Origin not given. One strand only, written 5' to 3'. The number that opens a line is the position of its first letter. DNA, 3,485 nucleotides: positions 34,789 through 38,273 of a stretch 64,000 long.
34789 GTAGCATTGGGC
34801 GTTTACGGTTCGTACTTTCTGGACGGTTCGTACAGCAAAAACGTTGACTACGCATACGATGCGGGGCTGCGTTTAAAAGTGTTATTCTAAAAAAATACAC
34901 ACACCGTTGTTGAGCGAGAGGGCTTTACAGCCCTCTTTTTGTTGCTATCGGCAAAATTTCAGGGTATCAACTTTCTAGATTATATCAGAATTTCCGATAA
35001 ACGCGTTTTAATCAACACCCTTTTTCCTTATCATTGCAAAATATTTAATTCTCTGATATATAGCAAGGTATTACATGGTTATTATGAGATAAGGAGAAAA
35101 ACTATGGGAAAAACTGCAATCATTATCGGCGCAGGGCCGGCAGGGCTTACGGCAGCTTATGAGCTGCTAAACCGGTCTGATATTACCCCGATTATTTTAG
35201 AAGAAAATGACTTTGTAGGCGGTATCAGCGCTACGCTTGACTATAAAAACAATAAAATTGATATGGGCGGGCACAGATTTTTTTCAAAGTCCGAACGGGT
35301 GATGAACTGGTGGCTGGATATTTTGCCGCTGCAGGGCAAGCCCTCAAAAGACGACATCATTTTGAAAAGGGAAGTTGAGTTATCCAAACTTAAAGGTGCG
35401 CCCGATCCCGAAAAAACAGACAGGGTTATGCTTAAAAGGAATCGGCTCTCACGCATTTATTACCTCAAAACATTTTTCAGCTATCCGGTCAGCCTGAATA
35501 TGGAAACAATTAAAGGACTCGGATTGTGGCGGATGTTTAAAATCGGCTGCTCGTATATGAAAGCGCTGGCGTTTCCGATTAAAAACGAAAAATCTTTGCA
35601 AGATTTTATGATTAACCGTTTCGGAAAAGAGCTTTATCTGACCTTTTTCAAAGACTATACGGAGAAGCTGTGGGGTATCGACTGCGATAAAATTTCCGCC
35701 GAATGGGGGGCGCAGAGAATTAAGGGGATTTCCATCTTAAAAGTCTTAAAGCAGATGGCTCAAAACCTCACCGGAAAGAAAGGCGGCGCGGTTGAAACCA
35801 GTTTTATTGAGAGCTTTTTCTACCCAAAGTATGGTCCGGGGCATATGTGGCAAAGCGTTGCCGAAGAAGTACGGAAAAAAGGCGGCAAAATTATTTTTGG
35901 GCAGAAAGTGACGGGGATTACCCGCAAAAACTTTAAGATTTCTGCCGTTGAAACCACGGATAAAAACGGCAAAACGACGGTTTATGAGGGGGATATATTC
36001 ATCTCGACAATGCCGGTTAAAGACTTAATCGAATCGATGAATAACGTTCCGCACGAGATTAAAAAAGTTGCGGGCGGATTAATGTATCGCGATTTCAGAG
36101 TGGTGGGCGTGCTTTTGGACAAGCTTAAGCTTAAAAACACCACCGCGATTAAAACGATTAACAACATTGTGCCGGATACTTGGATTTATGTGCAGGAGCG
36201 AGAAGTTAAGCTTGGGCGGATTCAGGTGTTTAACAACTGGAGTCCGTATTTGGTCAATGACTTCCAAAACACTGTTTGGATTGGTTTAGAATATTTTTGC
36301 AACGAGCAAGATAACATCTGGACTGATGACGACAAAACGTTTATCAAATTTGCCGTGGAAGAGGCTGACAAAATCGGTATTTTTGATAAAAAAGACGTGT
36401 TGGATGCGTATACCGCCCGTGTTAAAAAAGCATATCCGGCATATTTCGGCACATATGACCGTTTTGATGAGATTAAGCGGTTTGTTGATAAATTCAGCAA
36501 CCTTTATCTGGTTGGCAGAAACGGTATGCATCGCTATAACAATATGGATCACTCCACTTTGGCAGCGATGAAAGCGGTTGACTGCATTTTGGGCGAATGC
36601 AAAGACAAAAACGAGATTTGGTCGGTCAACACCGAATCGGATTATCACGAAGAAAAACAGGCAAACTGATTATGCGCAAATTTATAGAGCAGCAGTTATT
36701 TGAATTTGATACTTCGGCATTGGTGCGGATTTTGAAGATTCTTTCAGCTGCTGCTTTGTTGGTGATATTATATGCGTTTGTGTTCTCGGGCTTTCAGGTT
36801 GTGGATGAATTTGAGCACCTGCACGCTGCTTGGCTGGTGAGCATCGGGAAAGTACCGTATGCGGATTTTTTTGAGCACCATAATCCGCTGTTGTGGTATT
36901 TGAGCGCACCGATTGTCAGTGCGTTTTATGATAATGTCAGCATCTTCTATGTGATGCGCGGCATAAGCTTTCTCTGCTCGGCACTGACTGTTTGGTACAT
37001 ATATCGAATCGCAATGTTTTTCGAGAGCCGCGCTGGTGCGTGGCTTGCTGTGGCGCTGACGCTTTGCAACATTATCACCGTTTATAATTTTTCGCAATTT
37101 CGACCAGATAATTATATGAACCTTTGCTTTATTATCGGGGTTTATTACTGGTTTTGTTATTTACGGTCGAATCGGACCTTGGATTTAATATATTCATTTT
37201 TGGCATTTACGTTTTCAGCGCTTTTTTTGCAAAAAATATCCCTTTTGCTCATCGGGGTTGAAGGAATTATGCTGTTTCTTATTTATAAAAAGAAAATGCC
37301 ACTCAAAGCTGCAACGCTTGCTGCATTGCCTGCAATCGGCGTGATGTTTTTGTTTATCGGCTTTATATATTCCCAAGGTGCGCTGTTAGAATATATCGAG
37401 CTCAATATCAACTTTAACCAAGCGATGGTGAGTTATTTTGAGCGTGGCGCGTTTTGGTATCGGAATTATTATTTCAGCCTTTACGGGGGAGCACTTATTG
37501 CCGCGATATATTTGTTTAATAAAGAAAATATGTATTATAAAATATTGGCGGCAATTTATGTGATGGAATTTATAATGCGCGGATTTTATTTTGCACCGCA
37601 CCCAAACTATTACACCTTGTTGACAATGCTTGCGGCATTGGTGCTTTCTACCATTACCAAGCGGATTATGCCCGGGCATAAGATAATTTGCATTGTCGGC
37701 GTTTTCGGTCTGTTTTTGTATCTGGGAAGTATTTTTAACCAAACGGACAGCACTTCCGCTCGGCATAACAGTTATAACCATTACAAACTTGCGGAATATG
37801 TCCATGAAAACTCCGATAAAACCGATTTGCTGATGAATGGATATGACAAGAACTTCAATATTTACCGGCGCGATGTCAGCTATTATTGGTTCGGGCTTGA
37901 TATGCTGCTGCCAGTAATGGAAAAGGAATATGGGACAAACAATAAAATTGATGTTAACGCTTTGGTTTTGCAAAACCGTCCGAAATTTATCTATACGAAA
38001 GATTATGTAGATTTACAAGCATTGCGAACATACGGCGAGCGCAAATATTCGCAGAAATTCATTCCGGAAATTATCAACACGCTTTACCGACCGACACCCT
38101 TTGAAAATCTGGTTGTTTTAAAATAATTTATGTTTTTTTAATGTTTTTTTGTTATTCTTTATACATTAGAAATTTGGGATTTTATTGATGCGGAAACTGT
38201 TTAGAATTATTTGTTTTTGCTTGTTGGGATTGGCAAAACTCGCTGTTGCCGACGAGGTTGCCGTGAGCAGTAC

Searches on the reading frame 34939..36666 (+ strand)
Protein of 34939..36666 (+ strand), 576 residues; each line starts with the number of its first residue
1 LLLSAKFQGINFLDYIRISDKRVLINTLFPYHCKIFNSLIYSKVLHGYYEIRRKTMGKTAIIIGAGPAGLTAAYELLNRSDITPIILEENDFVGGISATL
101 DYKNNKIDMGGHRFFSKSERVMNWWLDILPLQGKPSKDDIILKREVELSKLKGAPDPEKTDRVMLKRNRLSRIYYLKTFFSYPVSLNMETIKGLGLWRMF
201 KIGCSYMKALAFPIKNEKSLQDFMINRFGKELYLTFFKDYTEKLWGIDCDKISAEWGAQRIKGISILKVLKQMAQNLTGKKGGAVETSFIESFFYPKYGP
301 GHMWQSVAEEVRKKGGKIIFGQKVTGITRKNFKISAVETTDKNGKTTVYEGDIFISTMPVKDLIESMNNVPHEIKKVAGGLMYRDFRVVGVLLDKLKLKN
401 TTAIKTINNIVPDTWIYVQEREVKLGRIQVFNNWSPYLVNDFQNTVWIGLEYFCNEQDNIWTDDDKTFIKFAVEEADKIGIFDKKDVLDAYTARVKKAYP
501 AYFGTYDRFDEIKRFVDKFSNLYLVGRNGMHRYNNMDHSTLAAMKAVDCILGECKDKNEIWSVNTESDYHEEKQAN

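Call 26: search_protein_families(library=pfam, proteins=[window:34939-36666:+], max_evalue=0.001)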
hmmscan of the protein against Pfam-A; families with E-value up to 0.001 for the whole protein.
window:34939-36666:+ (576 aa): 6 families
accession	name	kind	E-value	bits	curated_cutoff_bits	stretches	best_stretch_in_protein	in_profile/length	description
PF01593.30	Amino_oxidase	-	2.2e-13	50.8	19.8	1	68-364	2-260/443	Flavin containing amine oxidoreductase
PF13450.12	NAD_binding_8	-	3.9e-10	40.3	21.9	1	62-124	1-64/68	NAD(P)-binding Rossmann-like domain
PF01266.30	DAO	-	1.2e-08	35.3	27.9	0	60-97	2-39/353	FAD dependent oxidoreductase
PF12831.13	FAD_oxidored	-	1.3e-06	28.4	27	0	266-355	61-141/416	FAD dependent oxidoreductase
PF01946.23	Thi4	-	4e-05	23.4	26.2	1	46-95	6-55/235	Thi4 family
PF13738.12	Pyr_redox_3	-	0.0005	19.8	30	0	61-93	1-33/305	Pyridine nucleotide-disulphide oxidoreductase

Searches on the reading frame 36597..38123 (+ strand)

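Call 63: search_protein_families(library=pfam, proteins=[window:36597-38123:+], max_evalue=0.001)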
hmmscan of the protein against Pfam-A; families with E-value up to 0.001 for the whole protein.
window:36597-38123:+ (509 aa): 1 family
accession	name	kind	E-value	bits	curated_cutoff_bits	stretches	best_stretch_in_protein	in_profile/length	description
PF13231.12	PMT_2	-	1.4e-08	35.6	26.1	1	119-244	23-152/160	Dolichyl-phosphate-mannose-protein mannosyltransferase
